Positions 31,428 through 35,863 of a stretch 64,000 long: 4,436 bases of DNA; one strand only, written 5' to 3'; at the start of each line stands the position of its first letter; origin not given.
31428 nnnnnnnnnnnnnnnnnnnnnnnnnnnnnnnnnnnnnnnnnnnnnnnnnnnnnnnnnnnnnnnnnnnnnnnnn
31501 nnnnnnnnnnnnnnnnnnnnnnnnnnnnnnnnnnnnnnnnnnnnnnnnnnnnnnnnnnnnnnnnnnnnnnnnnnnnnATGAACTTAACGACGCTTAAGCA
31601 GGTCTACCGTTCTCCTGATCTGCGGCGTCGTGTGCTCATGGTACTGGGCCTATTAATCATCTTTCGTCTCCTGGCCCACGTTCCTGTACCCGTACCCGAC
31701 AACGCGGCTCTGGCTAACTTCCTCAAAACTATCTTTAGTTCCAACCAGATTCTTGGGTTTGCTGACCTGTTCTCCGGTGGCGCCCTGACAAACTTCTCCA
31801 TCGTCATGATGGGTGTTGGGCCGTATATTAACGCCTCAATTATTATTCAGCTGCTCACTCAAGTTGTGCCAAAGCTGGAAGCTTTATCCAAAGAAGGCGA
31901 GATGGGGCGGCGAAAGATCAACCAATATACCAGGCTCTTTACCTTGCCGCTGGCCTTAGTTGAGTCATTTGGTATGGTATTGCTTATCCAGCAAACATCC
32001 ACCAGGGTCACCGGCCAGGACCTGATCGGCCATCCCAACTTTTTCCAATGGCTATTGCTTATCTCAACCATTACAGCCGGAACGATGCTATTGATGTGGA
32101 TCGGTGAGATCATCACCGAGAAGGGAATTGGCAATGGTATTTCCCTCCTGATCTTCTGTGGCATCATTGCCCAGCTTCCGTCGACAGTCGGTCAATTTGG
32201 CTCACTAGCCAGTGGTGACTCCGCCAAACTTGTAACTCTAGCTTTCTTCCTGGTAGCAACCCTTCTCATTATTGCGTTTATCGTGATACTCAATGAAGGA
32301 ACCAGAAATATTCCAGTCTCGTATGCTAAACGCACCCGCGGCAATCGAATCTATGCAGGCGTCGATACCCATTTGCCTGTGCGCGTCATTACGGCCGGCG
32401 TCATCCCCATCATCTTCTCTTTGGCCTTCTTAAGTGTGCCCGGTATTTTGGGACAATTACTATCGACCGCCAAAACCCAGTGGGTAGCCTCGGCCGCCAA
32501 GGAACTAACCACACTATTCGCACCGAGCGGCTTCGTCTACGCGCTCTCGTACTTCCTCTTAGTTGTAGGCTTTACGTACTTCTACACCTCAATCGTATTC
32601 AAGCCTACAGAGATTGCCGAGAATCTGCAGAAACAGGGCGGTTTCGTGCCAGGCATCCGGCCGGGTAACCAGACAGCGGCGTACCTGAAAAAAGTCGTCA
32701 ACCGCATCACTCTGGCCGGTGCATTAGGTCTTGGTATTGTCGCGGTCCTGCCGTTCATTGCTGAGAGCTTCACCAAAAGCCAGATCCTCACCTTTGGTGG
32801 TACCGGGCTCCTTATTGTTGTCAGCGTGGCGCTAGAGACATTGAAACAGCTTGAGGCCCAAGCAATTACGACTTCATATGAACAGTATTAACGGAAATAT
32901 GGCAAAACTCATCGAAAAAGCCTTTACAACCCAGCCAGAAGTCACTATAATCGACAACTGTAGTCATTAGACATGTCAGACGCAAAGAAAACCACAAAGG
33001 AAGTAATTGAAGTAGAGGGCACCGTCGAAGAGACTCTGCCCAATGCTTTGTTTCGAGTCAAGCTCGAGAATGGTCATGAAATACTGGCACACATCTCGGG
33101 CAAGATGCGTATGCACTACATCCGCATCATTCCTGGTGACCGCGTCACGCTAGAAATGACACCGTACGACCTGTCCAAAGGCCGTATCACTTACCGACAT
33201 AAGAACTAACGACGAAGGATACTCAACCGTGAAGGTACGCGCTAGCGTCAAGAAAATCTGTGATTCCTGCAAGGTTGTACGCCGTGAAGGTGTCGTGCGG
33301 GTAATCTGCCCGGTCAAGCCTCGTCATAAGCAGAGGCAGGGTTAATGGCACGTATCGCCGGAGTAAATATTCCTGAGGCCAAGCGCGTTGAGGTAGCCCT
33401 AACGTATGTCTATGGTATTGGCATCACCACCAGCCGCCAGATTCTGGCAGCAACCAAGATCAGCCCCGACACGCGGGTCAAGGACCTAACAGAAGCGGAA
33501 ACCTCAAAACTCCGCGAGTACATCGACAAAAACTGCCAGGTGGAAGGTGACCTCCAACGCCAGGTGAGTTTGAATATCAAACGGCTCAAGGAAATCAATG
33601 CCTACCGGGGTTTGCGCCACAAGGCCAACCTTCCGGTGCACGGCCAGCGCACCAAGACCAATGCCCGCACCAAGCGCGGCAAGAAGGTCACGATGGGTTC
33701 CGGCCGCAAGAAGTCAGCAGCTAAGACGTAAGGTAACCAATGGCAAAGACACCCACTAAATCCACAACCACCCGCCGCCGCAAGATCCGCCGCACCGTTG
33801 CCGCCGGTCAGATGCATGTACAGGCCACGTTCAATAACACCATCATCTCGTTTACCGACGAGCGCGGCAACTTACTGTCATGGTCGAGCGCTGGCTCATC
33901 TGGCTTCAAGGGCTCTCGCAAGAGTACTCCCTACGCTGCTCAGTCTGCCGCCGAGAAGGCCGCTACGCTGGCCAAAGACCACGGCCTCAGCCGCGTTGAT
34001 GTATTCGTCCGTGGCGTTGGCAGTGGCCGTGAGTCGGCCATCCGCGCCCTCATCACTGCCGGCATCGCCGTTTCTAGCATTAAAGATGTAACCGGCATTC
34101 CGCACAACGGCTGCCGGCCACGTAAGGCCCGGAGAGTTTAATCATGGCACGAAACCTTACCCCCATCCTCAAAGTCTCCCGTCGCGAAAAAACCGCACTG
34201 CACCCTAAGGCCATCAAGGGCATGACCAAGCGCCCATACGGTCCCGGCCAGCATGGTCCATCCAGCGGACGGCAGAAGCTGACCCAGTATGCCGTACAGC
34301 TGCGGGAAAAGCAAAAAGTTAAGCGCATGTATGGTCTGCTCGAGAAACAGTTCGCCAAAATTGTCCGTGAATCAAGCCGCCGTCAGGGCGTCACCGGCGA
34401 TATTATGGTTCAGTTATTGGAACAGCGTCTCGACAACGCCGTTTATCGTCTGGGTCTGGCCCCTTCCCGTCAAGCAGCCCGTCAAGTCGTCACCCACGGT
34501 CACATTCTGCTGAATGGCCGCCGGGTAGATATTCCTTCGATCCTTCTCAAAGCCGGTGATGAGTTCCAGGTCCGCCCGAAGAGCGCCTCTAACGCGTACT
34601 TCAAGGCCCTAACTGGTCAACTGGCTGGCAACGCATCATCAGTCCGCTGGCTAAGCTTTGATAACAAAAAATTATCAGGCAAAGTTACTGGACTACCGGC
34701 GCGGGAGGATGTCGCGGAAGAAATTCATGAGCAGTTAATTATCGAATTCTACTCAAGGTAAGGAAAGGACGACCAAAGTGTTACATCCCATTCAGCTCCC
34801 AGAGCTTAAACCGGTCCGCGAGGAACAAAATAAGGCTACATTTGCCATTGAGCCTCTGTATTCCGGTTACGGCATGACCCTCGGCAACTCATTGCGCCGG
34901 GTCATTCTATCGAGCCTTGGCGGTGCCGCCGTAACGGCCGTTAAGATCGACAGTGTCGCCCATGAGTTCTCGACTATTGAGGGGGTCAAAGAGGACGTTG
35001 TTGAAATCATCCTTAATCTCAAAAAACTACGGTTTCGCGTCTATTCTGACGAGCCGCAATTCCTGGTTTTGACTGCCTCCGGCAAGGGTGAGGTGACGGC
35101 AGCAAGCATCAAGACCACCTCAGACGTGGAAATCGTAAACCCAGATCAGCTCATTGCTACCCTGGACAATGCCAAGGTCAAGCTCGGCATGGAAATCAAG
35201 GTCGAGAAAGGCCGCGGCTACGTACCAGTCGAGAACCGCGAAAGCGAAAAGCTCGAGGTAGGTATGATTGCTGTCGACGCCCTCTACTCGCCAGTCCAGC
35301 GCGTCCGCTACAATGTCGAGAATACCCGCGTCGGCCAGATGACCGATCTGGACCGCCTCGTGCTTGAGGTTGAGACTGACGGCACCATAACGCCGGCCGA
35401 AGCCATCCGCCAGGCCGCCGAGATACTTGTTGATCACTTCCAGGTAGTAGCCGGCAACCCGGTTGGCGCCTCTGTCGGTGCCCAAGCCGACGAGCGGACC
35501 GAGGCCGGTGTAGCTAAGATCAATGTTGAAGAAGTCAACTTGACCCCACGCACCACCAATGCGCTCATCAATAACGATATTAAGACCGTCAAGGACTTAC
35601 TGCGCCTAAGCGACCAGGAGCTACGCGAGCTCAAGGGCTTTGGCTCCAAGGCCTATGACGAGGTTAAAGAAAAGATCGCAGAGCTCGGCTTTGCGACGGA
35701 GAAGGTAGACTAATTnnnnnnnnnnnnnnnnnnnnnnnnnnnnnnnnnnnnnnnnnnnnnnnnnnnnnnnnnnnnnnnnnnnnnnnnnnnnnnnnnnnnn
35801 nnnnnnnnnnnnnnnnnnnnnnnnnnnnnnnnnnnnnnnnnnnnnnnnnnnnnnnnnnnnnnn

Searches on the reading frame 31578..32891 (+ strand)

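Call 71: search_protein_families(library=ncbifam, proteins=[window:31578-32891:+], max_evalue=1e-40)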
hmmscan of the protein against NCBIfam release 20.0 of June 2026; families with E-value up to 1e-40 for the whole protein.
window:31578-32891:+ (437 aa): 1 family
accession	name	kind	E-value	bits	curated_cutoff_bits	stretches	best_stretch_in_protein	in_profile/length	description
TIGR00967.1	3a0501s007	equivalog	3.1e-115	385.4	253.6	1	16-434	1-414/414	preprotein translocase subunit SecY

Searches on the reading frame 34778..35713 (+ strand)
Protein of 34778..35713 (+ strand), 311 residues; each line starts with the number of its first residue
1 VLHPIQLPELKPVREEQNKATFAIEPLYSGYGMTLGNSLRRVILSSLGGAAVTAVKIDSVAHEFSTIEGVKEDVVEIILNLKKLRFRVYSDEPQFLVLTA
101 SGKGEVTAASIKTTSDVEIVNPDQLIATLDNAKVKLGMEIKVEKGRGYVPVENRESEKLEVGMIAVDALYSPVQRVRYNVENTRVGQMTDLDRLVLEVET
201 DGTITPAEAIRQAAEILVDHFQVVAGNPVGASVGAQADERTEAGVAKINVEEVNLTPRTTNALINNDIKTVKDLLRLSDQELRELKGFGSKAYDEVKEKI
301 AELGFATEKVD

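Call 71: search_protein_families(library=ncbifam, proteins=[window:34778-35713:+], max_evalue=1e-40)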
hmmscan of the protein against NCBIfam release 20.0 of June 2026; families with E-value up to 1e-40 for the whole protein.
window:34778-35713:+ (311 aa): 8 families
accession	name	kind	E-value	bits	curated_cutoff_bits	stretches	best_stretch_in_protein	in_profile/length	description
NF003519.0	PRK05182.2-5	equivalog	3.3e-109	364.7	277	1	9-308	11-315/320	DNA-directed RNA polymerase subunit alpha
TIGR02027.1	rpoA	equivalog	3.5e-102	341.6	227.8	1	20-306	2-294/298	DNA-directed RNA polymerase subunit alpha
NF003513.0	PRK05182.1-2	equivalog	2.7e-100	335.6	302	1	10-305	17-313/338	DNA-directed RNA polymerase subunit alpha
NF003516.0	PRK05182.2-2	equivalog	1.8e-98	329.6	353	1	5-306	6-306/315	DNA-directed RNA polymerase subunit alpha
NF003515.0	PRK05182.2-1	equivalog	1.2e-95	320.5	406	1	8-309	7-312/314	DNA-directed RNA polymerase subunit alpha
NF003514.0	PRK05182.1-4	equivalog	3.3e-91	305.4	434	1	8-306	7-307/338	DNA-directed RNA polymerase subunit alpha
NF003517.0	PRK05182.2-3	equivalog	8.2e-84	281.5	356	1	13-307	17-318/344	DNA-directed RNA polymerase subunit alpha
NF003518.0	PRK05182.2-4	equivalog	4.6e-77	259.2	523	1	8-307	7-308/312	DNA-directed RNA polymerase subunit alpha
